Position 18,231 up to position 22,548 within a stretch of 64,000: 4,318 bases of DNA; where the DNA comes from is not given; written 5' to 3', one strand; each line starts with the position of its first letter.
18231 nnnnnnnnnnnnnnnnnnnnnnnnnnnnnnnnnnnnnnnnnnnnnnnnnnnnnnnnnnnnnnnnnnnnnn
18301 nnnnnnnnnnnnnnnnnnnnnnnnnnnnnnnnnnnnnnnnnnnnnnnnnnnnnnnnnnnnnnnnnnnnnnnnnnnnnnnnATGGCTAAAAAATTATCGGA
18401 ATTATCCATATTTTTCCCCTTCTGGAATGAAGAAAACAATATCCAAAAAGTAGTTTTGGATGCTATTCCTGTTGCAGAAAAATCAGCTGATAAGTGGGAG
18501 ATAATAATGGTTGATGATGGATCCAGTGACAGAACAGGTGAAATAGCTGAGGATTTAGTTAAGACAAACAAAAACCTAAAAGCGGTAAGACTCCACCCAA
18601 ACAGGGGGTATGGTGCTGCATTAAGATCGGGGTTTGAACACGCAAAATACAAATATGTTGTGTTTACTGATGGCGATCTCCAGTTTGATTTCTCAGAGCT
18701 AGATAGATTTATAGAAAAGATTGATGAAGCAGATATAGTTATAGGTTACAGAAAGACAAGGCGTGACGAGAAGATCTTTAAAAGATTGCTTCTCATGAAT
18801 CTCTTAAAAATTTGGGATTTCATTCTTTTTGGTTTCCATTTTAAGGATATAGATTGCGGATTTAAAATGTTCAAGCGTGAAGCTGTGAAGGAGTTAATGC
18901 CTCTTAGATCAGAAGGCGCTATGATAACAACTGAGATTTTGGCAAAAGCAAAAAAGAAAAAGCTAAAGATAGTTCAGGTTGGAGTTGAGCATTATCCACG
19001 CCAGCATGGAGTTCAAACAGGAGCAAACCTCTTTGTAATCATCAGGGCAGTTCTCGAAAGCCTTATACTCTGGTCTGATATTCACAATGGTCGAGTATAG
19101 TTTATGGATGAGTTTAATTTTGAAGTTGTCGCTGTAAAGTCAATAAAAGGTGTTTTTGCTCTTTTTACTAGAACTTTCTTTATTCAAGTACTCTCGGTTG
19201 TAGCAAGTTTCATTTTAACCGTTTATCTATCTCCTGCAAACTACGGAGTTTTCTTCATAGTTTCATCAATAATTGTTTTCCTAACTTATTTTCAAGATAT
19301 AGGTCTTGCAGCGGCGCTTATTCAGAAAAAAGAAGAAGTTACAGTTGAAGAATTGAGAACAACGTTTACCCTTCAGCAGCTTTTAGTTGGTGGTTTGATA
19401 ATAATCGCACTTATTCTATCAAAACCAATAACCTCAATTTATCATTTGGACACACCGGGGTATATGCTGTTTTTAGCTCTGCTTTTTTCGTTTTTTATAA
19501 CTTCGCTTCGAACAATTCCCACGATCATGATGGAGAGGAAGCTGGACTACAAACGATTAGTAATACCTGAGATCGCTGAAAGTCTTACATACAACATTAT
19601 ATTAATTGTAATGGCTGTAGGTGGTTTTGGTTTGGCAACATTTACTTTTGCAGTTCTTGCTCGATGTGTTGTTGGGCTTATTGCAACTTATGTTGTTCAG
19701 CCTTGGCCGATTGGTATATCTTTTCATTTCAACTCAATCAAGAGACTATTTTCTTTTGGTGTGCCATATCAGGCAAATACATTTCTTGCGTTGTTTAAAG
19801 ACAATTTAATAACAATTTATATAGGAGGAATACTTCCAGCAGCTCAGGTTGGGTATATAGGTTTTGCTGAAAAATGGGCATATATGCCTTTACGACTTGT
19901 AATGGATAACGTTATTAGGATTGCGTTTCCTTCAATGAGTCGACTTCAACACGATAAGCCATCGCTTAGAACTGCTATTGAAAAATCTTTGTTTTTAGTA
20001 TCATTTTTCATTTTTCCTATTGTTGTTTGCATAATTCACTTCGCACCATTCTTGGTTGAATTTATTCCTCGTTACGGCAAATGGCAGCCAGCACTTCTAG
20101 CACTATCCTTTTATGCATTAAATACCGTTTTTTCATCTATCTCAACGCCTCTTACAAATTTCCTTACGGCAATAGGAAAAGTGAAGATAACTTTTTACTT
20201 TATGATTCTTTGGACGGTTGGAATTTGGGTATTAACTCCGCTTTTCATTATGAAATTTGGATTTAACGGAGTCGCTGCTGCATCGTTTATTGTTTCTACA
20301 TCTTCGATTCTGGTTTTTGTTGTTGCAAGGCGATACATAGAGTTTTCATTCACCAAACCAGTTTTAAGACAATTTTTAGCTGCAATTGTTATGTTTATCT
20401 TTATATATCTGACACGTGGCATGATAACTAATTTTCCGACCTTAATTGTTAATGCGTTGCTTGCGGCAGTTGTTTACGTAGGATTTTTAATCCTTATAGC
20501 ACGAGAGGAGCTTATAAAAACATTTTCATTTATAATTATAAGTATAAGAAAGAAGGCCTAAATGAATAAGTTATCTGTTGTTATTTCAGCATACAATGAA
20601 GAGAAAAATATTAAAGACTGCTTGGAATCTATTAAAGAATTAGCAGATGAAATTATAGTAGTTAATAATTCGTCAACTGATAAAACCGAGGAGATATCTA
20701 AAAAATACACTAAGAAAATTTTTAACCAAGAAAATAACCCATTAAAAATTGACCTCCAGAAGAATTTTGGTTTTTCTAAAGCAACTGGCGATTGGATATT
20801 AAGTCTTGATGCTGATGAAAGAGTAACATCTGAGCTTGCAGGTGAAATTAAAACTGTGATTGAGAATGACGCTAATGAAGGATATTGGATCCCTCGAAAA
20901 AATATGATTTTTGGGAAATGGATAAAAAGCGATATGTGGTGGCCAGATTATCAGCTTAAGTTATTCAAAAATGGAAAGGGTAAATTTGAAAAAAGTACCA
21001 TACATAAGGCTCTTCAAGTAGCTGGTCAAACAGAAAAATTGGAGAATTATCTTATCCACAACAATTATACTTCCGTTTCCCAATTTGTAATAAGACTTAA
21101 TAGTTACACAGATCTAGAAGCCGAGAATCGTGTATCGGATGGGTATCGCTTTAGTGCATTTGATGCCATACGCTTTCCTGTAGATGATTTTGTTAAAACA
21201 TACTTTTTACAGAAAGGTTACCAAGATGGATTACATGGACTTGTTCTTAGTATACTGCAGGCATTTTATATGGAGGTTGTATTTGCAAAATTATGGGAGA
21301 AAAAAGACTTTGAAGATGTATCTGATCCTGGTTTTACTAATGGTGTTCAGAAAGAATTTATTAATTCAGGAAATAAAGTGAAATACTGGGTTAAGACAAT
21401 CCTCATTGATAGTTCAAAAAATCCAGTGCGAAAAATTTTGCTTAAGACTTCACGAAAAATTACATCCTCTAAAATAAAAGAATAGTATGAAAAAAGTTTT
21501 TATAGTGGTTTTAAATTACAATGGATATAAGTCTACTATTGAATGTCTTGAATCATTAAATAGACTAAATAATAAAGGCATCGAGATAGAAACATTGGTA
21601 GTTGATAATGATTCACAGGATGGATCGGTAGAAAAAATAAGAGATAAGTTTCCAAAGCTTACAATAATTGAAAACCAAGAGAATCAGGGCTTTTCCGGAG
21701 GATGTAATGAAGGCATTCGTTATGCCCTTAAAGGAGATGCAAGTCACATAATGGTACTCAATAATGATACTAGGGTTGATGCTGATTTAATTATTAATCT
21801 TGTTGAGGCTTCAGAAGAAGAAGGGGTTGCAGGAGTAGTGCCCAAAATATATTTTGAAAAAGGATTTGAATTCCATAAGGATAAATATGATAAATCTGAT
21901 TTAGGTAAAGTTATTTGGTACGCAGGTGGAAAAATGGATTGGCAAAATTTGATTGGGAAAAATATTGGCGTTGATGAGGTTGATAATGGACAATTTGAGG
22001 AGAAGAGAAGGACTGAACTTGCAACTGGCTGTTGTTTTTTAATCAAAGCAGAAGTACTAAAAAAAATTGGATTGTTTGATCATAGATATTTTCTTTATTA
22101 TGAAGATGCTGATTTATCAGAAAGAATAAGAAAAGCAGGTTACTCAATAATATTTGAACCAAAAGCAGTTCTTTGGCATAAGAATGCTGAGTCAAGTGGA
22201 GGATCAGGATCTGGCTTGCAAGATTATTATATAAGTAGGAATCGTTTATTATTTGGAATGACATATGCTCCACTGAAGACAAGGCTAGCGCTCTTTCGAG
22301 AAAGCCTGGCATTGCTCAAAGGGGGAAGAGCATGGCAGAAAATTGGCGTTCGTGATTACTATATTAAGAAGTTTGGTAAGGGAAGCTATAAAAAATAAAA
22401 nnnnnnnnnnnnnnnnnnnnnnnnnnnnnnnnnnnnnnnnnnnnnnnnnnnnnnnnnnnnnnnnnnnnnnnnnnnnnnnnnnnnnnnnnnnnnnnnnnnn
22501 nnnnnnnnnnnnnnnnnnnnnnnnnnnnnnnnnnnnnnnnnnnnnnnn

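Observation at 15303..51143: Family of four ~510-560-aa YfhO-related membrane proteins with a distinctive N-terminal H-D-(G/D)...H...R...P-(R/V)-(W/V)...N-x-G-(Y/F)-G-x-P motif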

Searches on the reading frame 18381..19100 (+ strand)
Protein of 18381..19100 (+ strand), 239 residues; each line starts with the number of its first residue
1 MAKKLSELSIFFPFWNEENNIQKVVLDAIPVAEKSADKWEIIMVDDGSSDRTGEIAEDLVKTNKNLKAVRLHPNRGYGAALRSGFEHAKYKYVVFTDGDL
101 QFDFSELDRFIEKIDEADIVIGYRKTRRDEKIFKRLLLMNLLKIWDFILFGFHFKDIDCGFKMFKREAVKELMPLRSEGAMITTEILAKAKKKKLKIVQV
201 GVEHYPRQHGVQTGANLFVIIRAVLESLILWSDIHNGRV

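Call 19: search_protein_families(library=pfam, proteins=[window:18381-19100:+], max_evalue=0.001)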
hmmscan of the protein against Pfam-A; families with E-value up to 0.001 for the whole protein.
window:18381-19100:+ (239 aa): 2 families
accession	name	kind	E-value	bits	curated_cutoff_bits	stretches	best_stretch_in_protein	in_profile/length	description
PF00535.33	Glycos_transf_2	-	8.4e-30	104.3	23.3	1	9-172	1-167/168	Glycosyl transferase family 2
PF10111.15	Glyco_tranf_2_2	-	1.4e-06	28.4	27.3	1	10-111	2-100/276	Glycosyltransferase like family 2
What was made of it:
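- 18381..19100 (+): Short GT2 (239 aa) overlapping the end of B. It is the candidate polyprenyl-phosphate-sugar synthase that would supply the donor. Pfam Glycos_transf_2 104 bits (call 19).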

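Call 47: search_protein_families(library=ncbifam, proteins=[window:18381-19100:+], max_evalue=0.00001)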
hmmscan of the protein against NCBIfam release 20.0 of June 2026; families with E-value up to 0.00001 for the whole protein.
window:18381-19100:+ (239 aa): 17 families
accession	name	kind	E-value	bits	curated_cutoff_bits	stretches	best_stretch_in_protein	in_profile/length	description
NF047588.1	GlcsyltransPgfSStrep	equivalog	2e-22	79.8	500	1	8-176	3-171/308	glycosyltransferase PgfS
TIGR04182.1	glyco_TIGR04182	equivalog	1.1e-21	77.5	325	1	8-214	2-200/293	S-layer glycoprotein N-glycosyltransferase AglJ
NF007986.1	PRK10714.1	equivalog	5.5e-21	74.9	529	1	3-211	3-207/316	undecaprenyl-phosphate 4-deoxy-4-formamido-L-arabinose transferase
TIGR03937.1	PgaC_IcaA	equivalog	3.3e-18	65.8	422.3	1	4-116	43-152/407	poly-beta-1,6-N-acetyl-D-glucosamine synthase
NF047683.1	TeichurnBiosyTuaG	equivalog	8.8e-15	55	400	1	1-120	1-117/252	teichuronic acid biosynthesis protein TuaG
NF058614.1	PPMAGASynPpgS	equivalog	6.2e-14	51.9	370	1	10-218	4-210/226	polyprenyl-phospho-N-acetylgalactosaminyl synthase PpgS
NF041391.1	DPhHxTase_Halo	equivalog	9.9e-14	50.8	375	1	15-207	4-186/213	dolichyl-phosphate hexose transferase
NF007482.0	PRK10073.1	equivalog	1.6e-12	47.1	423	1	2-103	2-99/334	glycosyltransferase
TIGR03965.1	mycofact_glyco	equivalog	4.1e-11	42.4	280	1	5-117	73-182/467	mycofactocin biosynthesis glycosyltransferase MftF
NF041875.1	EPS_EpsD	equivalog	4.1e-10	39.6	370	1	8-122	1-114/325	exopolysaccharide biosynthesis glycosyltransferase EpsD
TIGR04283.1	glyco_like_mftF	equivalog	1.5e-09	37.8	182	1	8-122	1-105/221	TIGR04283 family arsenosugar biosynthesis glycosyltransferase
NF010496.0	PRK13915.1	equivalog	3.1e-09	36.3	262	1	2-101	27-128/307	glucosyl-3-phosphoglycerate synthase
TIGR03469.1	HpnB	hypoth_equivalog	1.1e-07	31.2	379.25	1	9-120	47-166/386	hopene-associated glycosyltransferase HpnB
NF050050.1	ProtGlycPglI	equivalog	2.2e-07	30.6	500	1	7-117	3-111/306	GalNAc(5)-diNAcBac-PP-undecaprenol beta-1,3-glucosyltransferase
NF038302.1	EPS_HpsE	equivalog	2.4e-07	30.1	300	1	7-99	2-96/307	hormogonium polysaccharide biosynthesis glycosyltransferase HpsE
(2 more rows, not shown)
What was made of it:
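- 18381..19100 (+): Best NCBIfam similarities are PgfS, AglJ, ArnC and PpgS, all far below their cut-offs (call 47).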

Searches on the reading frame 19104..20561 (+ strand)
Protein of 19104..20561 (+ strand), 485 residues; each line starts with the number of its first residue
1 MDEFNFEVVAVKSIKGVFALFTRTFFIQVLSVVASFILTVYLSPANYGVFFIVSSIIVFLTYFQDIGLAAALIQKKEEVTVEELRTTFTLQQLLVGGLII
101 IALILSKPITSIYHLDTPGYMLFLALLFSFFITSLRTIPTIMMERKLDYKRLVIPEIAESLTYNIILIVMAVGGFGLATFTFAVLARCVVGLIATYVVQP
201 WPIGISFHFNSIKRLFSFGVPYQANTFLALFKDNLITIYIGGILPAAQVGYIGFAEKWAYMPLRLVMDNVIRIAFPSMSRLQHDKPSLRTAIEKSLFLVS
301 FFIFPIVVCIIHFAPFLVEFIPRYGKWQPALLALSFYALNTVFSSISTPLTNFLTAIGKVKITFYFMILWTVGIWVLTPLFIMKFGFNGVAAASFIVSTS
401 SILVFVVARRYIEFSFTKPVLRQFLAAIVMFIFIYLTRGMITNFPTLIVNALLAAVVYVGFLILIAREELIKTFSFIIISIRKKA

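Call 19: search_protein_families(library=pfam, proteins=[window:19104-20561:+], max_evalue=0.001)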
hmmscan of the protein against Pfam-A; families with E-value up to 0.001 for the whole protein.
window:19104-20561:+ (485 aa): 2 families
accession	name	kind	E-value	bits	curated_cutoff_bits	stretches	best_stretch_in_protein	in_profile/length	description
PF13440.11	Polysacc_synt_3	-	5.1e-46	157.7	23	1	41-321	5-283/293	Polysaccharide biosynthesis protein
PF01943.22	Polysacc_synt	-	4.8e-18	66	28.2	1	14-282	2-274/274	Polysaccharide biosynthesis protein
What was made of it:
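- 19104..20561 (+): Wzx/MOP-type flippase between B and C. Pfam Polysacc_synt_3 157.7 bits (call 19).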

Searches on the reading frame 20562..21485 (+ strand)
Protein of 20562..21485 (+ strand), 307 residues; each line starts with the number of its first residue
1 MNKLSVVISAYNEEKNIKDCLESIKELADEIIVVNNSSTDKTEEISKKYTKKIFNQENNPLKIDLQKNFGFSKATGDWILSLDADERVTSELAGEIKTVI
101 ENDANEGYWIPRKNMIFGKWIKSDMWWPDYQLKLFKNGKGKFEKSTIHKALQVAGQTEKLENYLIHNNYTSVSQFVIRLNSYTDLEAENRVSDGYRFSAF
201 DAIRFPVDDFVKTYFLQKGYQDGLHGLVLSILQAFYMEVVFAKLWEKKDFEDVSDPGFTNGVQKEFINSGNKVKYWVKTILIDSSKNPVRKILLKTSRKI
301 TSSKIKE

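Call 19: search_protein_families(library=pfam, proteins=[window:20562-21485:+], max_evalue=0.001)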
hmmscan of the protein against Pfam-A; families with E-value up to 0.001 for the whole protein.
window:20562-21485:+ (307 aa): 3 families
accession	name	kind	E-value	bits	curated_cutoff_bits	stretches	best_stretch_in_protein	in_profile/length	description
PF00535.33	Glycos_transf_2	-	8.4e-24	84.8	23.3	1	5-133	1-140/168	Glycosyl transferase family 2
PF13704.12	Glyco_tranf_2_4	-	1.7e-06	28.8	27.5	1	12-90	2-86/98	Glycosyl transferase family 2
PF10111.15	Glyco_tranf_2_2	-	1.8e-06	28.1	27.3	1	5-92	1-98/276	Glycosyltransferase like family 2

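Call 47: search_protein_families(library=ncbifam, proteins=[window:20562-21485:+], max_evalue=0.00001)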
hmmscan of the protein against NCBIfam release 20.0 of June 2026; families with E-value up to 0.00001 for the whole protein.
window:20562-21485:+ (307 aa): 10 families
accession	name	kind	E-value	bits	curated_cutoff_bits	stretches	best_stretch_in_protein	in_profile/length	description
TIGR04283.1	glyco_like_mftF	equivalog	4.4e-15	55.9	182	1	4-107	1-105/221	TIGR04283 family arsenosugar biosynthesis glycosyltransferase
NF007482.0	PRK10073.1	equivalog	1.9e-13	50.1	423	1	2-102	6-112/334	glycosyltransferase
TIGR04195.1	S_glycosyl_SunS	equivalog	1.3e-10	40.8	350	1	7-99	62-154/421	SunS family peptide S-glycosyltransferase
NF038302.1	EPS_HpsE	equivalog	7e-08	31.8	300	1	3-83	2-94/307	hormogonium polysaccharide biosynthesis glycosyltransferase HpsE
NF050050.1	ProtGlycPglI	equivalog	2.2e-07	30.6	500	1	1-108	1-112/306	GalNAc(5)-diNAcBac-PP-undecaprenol beta-1,3-glucosyltransferase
NF045692.1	OglycostaseCruG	equivalog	2.8e-07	29.8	600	1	2-100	41-152/386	2'-O-glycosyltransferase CruG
TIGR03937.1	PgaC_IcaA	equivalog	3.2e-07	29.7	422.3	1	2-87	45-137/407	poly-beta-1,6-N-acetyl-D-glucosamine synthase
NF010496.0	PRK13915.1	equivalog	5.3e-07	29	262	1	2-59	31-94/307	glucosyl-3-phosphoglycerate synthase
NF047683.1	TeichurnBiosyTuaG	equivalog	2.3e-06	27.4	400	1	3-91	7-102/252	teichuronic acid biosynthesis protein TuaG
NF053739.1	GlytfEpsEBac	equivalog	4.4e-06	25.9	450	1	3-87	2-94/265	glycosyltransferase EpsE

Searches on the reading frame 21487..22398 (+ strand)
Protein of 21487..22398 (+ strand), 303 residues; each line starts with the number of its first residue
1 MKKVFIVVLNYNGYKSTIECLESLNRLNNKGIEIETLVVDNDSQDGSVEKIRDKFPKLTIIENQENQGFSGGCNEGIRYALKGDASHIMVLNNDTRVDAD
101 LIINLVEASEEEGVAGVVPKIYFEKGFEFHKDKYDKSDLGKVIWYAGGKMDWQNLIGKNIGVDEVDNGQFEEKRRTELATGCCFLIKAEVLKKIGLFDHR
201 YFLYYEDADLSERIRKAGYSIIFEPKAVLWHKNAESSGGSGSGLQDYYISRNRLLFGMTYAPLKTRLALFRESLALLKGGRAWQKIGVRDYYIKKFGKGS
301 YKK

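Call 19: search_protein_families(library=pfam, proteins=[window:21487-22398:+], max_evalue=0.001)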
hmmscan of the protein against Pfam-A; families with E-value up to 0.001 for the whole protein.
window:21487-22398:+ (303 aa): 3 families
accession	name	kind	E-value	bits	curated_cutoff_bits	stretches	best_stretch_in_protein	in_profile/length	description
PF00535.33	Glycos_transf_2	-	2.1e-21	77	23.3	1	6-194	2-167/168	Glycosyl transferase family 2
PF13641.12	Glyco_tranf_2_3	-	2e-11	44.8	27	1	4-237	3-217/230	Glycosyltransferase like family 2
PF13632.12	Glyco_trans_2_3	-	9e-05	22.8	27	0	181-259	74-144/198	Glycosyl transferase family group 2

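Call 47: search_protein_families(library=ncbifam, proteins=[window:21487-22398:+], max_evalue=0.00001)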
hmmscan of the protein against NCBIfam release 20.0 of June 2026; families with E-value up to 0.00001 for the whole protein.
window:21487-22398:+ (303 aa): 11 families
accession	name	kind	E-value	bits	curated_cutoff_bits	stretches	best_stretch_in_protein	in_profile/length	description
TIGR01556.1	rhamnosyltran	subfamily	5.1e-19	68.5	200.55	2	33-118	21-108/281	rhamnosyltransferase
NF041875.1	EPS_EpsD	equivalog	5.6e-13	49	370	0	6-112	3-107/325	exopolysaccharide biosynthesis glycosyltransferase EpsD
TIGR03937.1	PgaC_IcaA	equivalog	1.3e-12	47.4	422.3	1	2-116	45-157/407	poly-beta-1,6-N-acetyl-D-glucosamine synthase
NF050113.1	gal_furan_GlfT1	equivalog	6e-09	35.6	330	1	22-121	16-117/290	galactofuranosyltransferase GlfT1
TIGR04283.1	glyco_like_mftF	equivalog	8.2e-09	35.4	182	0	6-114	3-103/221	TIGR04283 family arsenosugar biosynthesis glycosyltransferase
NF007482.0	PRK10073.1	equivalog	3.9e-08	32.7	423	1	2-111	6-112/334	glycosyltransferase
NF045692.1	OglycostaseCruG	equivalog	9.7e-08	31.3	600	0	2-113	41-156/386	2'-O-glycosyltransferase CruG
TIGR03965.1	mycofact_glyco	equivalog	1.3e-07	30.9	280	0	182-233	232-282/467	mycofactocin biosynthesis glycosyltransferase MftF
NF041394.1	GtaseAglG_Halo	equivalog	3.3e-06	26.6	440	0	4-116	3-114/304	glucosyl-dolichyl phosphate glucuronosyltransferase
NF038299.1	EPS_HpsN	equivalog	8.4e-06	25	425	0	166-239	152-228/317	hormogonium polysaccharide biosynthesis glycosyltransferase HpsN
TIGR03111.1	glyc2_xrt_Gpos1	hypoth_equivalog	9.5e-06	24.6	363.95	0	3-112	50-159/439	TIGR03111 family XrtG-associated glycosyltransferase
